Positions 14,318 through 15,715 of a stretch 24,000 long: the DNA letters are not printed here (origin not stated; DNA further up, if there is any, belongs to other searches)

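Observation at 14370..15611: FrhB/FpoF-like flavo-Fe-S subunit inserted between the Mrp and hydrogenase modules of an otherwise canonical mbhA-N operon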

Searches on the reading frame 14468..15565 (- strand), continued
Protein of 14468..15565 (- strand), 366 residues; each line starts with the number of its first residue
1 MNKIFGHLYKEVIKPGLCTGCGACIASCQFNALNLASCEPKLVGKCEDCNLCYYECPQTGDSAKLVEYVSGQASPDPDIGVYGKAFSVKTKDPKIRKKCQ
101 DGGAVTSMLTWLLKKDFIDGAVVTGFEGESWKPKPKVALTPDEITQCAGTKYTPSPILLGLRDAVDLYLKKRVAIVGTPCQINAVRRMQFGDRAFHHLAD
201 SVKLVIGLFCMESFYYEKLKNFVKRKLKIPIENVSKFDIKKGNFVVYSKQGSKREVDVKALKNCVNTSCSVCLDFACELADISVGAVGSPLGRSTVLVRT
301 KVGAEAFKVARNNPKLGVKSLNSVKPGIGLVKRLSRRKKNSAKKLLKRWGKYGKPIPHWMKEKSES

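Call 12: find_encoding_contigs(protein=P0008, flank=10000, max_places=2)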
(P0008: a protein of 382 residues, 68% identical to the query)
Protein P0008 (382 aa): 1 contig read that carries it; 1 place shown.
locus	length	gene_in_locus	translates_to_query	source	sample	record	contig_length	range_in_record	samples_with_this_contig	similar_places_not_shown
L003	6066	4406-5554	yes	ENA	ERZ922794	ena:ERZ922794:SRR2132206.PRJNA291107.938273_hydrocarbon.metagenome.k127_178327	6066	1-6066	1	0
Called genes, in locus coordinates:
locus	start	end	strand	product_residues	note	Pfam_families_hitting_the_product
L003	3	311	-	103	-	?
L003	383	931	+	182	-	PF01899:MNHE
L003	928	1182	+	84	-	PF04066:MrpF_PhaF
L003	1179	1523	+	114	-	PF03334:PhaG_MnhG_YufB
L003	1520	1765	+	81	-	PF13244:MbhD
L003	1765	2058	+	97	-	PF20501:MbhE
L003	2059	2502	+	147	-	PF04039:MnhB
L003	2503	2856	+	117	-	PF00420:Oxidored_q2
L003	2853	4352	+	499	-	PF00662:Proton_antipo_N, PF10125:NADHdeh_related (weak), PF00361:Proton_antipo_M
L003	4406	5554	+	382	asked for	PF00037:Fer4 (faint), PF12837:Fer4_6 (faint), PF13237:Fer4_10 (weak), PF04422:FrhB_FdhB_N, PF04432:FrhB_FdhB_C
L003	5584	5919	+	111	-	-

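Call 13: find_encoding_contigs(protein=P0011, flank=10000, max_places=2)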
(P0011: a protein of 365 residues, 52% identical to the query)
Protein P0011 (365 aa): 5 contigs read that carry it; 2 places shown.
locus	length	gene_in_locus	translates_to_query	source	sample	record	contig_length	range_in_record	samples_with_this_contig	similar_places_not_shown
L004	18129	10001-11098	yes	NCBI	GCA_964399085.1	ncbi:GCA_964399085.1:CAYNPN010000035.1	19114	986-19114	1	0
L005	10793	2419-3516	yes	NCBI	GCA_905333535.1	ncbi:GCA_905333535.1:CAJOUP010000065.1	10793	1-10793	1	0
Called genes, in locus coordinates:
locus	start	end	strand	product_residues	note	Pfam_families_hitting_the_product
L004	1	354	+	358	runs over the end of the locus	PF13384:HTH_23 (faint), PF13412:HTH_24 (faint), PF13936:HTH_38 (faint), PF01381:HTH_3 (faint), PF08281:Sigma70_r4_2 (faint), PF13404:HTH_AsnC-type (faint), PF18780:HNH_repeat, PF00382:TFIIB, +2 more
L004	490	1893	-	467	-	PF04060:FeS, PF03599:CdhD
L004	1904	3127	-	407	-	PF03599:CdhD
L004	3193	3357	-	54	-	-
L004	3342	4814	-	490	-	PF03598:CdhC, PF19436:ACS_CODH_B_C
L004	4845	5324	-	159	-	PF02552:CO_dh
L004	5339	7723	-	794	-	PF13183:Fer4_8 (faint), PF13534:Fer4_17 (faint), PF03063:Prismane, PF13484:Fer4_16 (faint), PF13237:Fer4_10, PF25160:LdpA_Fe-S-bd (faint), PF12838:Fer4_7 (weak), PF13187:Fer4_9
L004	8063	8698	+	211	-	PF01022:HTH_5 (weak), PF13601:HTH_34, PF03551:PadR (weak), PF14196:ATC_hydrolase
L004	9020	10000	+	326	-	PF00146:NADHdh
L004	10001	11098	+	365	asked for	PF12838:Fer4_7 (faint), PF04422:FrhB_FdhB_N, PF04432:FrhB_FdhB_C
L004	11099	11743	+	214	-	PF01058:Oxidored_q6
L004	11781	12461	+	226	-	PF07498:Rho_N (weak), PF00329:Complex1_30kDa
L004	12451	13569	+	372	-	PF00346:Complex1_49kDa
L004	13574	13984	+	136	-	PF25160:LdpA_Fe-S-bd (faint), PF00037:Fer4, PF12797:Fer4_2 (weak), PF13237:Fer4_10 (weak), PF14697:Fer4_21, PF12838:Fer4_7, PF13187:Fer4_9 (weak), PF13484:Fer4_16 (faint)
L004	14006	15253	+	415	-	PF04422:FrhB_FdhB_N, PF04432:FrhB_FdhB_C, PF12797:Fer4_2 (faint), PF00037:Fer4 (faint), PF13183:Fer4_8 (weak)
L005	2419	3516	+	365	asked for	PF12838:Fer4_7 (faint), PF04422:FrhB_FdhB_N, PF04432:FrhB_FdhB_C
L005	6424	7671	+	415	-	PF04422:FrhB_FdhB_N, PF04432:FrhB_FdhB_C, PF12797:Fer4_2 (faint), PF00037:Fer4 (faint), PF13183:Fer4_8 (weak)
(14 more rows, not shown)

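Call 14: find_encoding_contigs(protein=P0023, flank=10000, max_places=2)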
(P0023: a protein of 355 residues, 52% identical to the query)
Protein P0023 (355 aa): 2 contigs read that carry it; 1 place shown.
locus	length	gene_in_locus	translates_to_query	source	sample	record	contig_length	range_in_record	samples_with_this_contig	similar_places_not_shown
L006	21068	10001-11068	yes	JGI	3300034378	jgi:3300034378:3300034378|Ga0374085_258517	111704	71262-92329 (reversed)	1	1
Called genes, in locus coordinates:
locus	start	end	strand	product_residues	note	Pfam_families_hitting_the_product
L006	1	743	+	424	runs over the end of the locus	PF20695:UbiD_N, PF01977:UbiD, PF20696:UbiD_C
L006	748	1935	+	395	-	PF04412:AcnX, PF28403:AcnX_2nd, PF28406:AcnX_3rd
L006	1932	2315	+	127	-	PF01989:AcnX_swivel_put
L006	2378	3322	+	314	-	PF02661:Fic, PF12728:HTH_17 (weak)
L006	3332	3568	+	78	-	-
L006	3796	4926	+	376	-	-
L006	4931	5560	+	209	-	-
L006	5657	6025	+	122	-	-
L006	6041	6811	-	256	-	PF01996:F420_ligase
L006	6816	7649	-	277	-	PF00809:Pterin_bind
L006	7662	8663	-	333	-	PF13353:Fer4_12 (weak), PF04055:Radical_SAM, PF13186:SPASM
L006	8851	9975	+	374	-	PF01571:GCV_T, PF08669:GCV_T_C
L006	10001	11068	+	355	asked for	PF00037:Fer4 (weak), PF12797:Fer4_2 (faint), PF12837:Fer4_6 (faint), PF13237:Fer4_10 (weak), PF04422:FrhB_FdhB_N, PF04432:FrhB_FdhB_C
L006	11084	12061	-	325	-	PF00296:Bac_luciferase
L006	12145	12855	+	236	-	PF01996:F420_ligase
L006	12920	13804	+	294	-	PF01933:CofD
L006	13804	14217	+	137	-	-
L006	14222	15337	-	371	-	PF04055:Radical_SAM, PF19288:CofH_C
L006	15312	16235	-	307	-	PF04055:Radical_SAM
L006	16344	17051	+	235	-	PF01983:CofC, PF12804:NTP_transf_3 (weak)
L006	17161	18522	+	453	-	PF00291:PALP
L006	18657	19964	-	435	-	PF13191:AAA_16 (faint), PF16450:Prot_ATP_ID_OB_C, PF17758:Prot_ATP_ID_OB_N (weak), PF00004:AAA, PF17862:AAA_lid_3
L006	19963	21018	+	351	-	PF13167:GTP-bdg_N, PF16360:GTP-bdg_M, PF03193:RsgA_GTPase (faint), PF00009:GTP_EFTU (faint), PF01926:MMR_HSR1, PF02421:FeoB_N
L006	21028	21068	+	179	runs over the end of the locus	PF01994:Trm56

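Call 17: find_related_loci(query=A1, collection=genome_contigs, flank=10000)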
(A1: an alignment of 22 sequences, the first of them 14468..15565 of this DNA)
Query A1 (366 aa) in genome_contigs; peptide patterns used: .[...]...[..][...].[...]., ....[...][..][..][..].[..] (x = any residue, [..] = any of these).
563 stretches matched a pattern; 522 encode a relative of the query (tblastn E <= 1e-3); the best 80 are kept; 80 distinct loci.
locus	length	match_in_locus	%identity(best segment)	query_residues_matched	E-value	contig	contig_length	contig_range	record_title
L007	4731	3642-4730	91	1-363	0e+0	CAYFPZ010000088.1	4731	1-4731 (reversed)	MAG TPA_asm: Candidatus Hadarchaeota archaeon isolate ERP108616_co1_256 genome assembly, contig: k119_1714644, whole gen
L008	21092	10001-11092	82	1-364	0e+0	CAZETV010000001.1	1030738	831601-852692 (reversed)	MAG TPA_asm: Candidatus Hadarchaeota archaeon isolate binchicken_co294_43 genome assembly, contig: NODE_2_length_1030738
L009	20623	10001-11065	55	2-357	8e-130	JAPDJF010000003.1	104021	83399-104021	MAG: Hadesarchaea archaeon isolate S4B3_HD70 c_000000000077, whole genome shotgun sequence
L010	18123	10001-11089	52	2-365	2e-119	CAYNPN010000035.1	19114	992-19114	MAG TPA_asm: Candidatus Hadarchaeota archaeon isolate ERP127260_co1_66 genome assembly, contig: NODE_1206_length_19114_c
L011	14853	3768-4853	51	3-365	2e-119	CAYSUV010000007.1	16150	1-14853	MAG TPA_asm: Candidatus Hadarchaeota archaeon isolate ERP127260_co1_79 genome assembly, contig: NODE_1571_length_16150_c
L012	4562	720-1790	52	3-357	4e-116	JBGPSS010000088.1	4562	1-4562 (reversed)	MAG: Candidatus Hadarchaeia archaeon isolate OBJ1_062018_130_12 k141_1681431_length_4562_cov_17.0000, whole genome shotg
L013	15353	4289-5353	50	1-354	7e-115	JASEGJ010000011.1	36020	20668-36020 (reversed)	MAG: Candidatus Hodarchaeaceae archaeon isolate Yes49-31 NODE_11_length_36020_cov_20.233922, whole genome shotgun sequen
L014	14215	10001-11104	50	1-366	1e-113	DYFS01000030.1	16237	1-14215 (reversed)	MAG TPA_asm: Candidatus Hadarchaeum sp. isolate BE2011_56_16 Afr_mines_BE2011_989_length_16237_cov_5_874367, whole genom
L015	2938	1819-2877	48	3-357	1e-111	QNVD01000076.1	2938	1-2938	MAG: Hadesarchaea archaeon isolate WYZ-LMO6 Hadesarchaea_archaeon_WYZ-LMO6_contig-76, whole genome shotgun sequence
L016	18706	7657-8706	48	3-357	1e-103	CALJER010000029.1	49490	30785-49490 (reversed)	MAG: uncultured archaeon isolate S1_Bin_METABAT__384_1 genome assembly, contig: c_000001603445, whole genome shotgun seq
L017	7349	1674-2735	44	1-357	2e-100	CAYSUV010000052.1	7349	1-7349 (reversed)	MAG TPA_asm: Candidatus Hadarchaeota archaeon isolate ERP127260_co1_79 genome assembly, contig: NODE_4798_length_7349_co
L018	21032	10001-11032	50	3-344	1e-98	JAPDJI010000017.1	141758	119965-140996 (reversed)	MAG: Candidatus Methanomethylicia archaeon isolate S9B5_HD70 c_000000000042, whole genome shotgun sequence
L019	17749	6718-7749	50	3-344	8e-97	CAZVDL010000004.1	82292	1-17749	MAG TPA_asm: uncultured Nitrososphaerota archaeon isolate SRP141552_co1_137 genome assembly, contig: NODE_87_length_8229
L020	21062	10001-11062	48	3-357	7e-97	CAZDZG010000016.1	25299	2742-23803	MAG TPA_asm: Candidatus Hadarchaeota archaeon isolate SRP104967_co1_43 genome assembly, contig: NODE_642_length_25299_co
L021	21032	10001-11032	48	3-344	6e-94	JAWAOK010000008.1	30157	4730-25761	MAG: Candidatus Nezhaarchaeales archaeon isolate SZTDM-1b_201709_bins_4 SZTDM-1b_201709_bins_4_scaffold_8, whole genome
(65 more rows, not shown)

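Call 19: search_solved_structures(query=window:14468-15565:-, max_evalue=0.001, show_alignments=2)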
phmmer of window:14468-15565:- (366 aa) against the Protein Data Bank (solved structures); distinct sequences matched with E-value up to 0.001: 21.
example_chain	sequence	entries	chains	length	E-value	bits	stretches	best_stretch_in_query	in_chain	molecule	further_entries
9r51_B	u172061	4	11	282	2.8e-63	217.3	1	79-358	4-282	F420-reducing [NiFe]-hydrogenase from Methanothermococcus thermolithotrophicus subunit bet | F420-reducing [NiFe]-hydrogenase from Methanothermococcus thermolit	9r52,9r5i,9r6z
3zfs_C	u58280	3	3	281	2.1e-62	214.4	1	79-357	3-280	F420-REDUCING HYDROGENASE, SUBUNIT BETA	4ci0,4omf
8riu_B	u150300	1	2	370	5.5e-61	209.7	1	10-341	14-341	Coenzyme F420 hydrogenase/dehydrogenase, beta subunit C terminus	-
6qgr_B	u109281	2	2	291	3.9e-58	200.4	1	75-348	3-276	Coenzyme F420 hydrogenase subunit beta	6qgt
6qii_B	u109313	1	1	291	5.4e-58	199.9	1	75-348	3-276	Coenzyme F420 hydrogenase subunit beta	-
8rja_E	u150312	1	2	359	7.2e-49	169.9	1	5-348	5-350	Coenzyme F420 hydrogenase/dehydrogenase, beta subunit C terminus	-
7np8_A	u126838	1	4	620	3.1e-46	161.2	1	10-321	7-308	Coenzyme F420-dependent sulfite reductase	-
7npa_A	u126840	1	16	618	5.8e-43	150.4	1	10-325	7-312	Coenzyme F420-dependent sulfite reductase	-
9tn7_A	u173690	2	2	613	2e-40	142.1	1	9-357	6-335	Coenzyme F420 hydrogenase/dehydrogenase beta subunit domain protein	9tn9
9t1s_M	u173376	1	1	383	3e-13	52.7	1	85-320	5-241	formate dehydrogenase (coenzyme F420)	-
8rvu_E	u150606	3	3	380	7.3e-12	48.1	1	89-316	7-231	Formate dehydrogenase, beta subunit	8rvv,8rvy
5dqr_A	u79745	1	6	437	9.2e-11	44.5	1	97-291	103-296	7-hydroxymethyl chlorophyll a reductase, chloroplastic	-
7bkb_E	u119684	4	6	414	2.9e-09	39.6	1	89-316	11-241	Formate dehydrogenase, beta subunit (F420)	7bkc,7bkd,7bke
3zfs_B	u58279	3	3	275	2.5e-07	33.2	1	8-59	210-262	F420-REDUCING HYDROGENASE, SUBUNIT GAMMA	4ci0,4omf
5t5i_G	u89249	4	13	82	7.6e-05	25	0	15-35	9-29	Tungsten formylmethanofuran dehydrogenase subunit fwdG | Tungsten formylmethanofuran dehydrogenase, subunit G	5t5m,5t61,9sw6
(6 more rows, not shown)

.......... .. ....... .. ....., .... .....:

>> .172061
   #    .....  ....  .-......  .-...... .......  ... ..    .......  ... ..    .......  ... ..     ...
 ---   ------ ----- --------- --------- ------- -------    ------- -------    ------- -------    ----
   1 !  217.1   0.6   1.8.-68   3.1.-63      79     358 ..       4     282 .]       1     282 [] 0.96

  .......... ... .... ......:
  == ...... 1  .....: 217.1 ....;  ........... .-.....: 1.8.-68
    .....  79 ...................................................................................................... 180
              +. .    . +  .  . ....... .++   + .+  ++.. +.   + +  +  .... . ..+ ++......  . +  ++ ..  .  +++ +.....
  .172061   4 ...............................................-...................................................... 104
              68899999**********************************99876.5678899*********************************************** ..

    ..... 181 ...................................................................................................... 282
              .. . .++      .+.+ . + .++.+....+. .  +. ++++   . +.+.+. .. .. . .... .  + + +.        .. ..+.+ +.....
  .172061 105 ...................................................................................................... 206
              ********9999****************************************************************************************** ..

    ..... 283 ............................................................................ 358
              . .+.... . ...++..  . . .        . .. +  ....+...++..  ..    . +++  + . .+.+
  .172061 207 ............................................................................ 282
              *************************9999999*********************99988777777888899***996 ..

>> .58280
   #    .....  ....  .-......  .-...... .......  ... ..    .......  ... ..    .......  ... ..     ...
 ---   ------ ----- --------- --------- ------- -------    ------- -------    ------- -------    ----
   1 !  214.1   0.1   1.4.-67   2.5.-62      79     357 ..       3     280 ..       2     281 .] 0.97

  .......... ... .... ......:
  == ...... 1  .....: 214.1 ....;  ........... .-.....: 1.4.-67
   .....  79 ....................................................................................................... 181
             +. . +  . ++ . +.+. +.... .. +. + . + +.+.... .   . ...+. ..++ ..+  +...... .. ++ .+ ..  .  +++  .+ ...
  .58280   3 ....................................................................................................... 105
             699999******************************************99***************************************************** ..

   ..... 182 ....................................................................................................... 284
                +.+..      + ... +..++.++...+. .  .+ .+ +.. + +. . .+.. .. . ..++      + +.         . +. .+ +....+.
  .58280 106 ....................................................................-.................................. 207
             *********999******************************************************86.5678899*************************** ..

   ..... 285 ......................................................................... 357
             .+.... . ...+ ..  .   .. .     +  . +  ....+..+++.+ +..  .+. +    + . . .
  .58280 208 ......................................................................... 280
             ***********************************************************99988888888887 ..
